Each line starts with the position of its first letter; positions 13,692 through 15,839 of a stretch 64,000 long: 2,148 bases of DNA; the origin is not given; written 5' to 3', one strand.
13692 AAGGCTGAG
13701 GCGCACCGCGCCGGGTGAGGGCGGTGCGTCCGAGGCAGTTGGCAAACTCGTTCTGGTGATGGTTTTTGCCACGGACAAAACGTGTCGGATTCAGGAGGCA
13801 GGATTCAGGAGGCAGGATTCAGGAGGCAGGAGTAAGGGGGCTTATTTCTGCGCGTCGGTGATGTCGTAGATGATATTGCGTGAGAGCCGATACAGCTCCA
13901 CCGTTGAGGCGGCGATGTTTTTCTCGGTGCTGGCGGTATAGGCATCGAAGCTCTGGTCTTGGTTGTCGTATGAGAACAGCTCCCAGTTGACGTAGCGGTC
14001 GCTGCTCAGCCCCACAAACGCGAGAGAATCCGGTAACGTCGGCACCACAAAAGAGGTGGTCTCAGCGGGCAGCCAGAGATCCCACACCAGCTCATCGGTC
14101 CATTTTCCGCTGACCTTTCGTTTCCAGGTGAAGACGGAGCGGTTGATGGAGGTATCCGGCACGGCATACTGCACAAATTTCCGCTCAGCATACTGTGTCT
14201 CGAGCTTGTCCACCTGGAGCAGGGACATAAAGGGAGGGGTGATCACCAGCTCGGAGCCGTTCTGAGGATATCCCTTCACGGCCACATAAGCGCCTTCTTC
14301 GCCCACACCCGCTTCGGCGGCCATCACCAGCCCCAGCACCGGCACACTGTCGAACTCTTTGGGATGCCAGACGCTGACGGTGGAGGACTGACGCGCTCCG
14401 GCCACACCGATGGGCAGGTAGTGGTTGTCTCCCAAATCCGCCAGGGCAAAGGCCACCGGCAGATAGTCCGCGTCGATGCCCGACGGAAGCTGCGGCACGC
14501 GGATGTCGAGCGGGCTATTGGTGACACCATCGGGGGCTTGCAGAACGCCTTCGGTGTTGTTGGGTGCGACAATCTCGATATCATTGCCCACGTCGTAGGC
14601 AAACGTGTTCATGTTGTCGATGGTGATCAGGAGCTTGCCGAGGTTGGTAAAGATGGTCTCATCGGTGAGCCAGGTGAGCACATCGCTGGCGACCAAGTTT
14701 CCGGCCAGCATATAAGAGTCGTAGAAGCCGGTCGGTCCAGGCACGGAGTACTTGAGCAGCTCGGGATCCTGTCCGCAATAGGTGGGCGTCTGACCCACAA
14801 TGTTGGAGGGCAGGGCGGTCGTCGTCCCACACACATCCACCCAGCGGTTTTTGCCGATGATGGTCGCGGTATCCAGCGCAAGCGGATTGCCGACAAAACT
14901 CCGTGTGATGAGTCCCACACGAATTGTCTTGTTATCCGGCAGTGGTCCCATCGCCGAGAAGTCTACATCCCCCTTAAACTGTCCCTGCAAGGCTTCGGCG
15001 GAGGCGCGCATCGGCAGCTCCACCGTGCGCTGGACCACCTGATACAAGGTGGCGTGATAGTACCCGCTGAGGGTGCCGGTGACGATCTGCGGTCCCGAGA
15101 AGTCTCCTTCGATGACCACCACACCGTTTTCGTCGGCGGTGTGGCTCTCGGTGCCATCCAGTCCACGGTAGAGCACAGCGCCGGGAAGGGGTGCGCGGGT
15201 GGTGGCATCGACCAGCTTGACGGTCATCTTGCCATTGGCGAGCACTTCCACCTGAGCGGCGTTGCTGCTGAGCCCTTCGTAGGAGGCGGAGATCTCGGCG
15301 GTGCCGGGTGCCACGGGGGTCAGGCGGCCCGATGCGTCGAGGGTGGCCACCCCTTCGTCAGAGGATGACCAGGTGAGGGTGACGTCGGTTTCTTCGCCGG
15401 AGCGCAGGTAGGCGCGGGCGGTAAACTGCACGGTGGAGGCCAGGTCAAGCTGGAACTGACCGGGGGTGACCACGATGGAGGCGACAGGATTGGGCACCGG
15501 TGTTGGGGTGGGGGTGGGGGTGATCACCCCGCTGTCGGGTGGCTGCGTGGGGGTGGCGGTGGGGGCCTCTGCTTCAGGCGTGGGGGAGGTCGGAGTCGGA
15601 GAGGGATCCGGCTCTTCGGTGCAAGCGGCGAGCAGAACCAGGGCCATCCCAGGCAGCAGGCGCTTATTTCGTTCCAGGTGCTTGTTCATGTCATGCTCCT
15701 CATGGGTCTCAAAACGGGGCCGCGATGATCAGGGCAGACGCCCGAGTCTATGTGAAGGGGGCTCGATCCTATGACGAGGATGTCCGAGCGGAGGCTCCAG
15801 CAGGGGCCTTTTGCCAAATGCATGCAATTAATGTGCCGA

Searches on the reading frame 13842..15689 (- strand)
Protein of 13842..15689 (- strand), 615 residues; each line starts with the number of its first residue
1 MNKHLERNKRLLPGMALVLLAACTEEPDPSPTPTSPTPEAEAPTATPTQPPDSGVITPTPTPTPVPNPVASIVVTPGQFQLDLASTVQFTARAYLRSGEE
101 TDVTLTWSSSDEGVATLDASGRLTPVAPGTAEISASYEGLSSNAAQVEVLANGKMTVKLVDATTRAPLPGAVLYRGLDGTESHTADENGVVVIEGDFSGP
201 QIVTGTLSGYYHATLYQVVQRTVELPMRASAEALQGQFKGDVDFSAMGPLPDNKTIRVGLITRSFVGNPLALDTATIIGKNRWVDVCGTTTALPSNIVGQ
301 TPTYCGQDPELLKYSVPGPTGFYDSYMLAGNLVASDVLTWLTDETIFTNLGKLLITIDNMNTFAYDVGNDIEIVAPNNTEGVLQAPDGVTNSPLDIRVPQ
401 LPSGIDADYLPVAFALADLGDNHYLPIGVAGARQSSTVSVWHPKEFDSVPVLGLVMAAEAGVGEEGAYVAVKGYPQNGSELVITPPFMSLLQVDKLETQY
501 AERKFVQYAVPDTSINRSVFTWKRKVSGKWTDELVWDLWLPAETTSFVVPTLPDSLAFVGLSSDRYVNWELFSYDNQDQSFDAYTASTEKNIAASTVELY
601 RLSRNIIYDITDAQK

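Call 10: find_encoding_contigs(protein=window:13842-15689:-, flank=10000, max_places=6)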
Protein window:13842-15689:- (615 aa): 1 contig read that carries it; 1 place shown.
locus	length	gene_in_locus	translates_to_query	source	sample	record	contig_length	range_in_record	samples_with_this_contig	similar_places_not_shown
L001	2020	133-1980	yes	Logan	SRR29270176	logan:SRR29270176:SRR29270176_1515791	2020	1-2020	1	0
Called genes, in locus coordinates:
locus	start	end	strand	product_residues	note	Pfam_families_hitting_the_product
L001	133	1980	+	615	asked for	PF02368:Big_2 (weak)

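Call 25: search_protein_families(library=pfam, proteins=[window:13842-15689:-], max_evalue=0.001)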
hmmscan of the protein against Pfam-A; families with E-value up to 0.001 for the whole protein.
window:13842-15689:- (615 aa): 1 family
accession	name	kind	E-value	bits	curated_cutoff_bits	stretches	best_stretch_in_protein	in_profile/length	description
PF02368.24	Big_2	-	5.3e-08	33.1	22.8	1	69-135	2-66/79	Bacterial Ig-like domain (group 2)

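Call 44: search_protein_families(library=ncbifam, proteins=[window:13842-15689:-], max_evalue=0.01)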
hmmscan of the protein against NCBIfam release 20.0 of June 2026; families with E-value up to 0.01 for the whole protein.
window:13842-15689:- (615 aa): 0 families
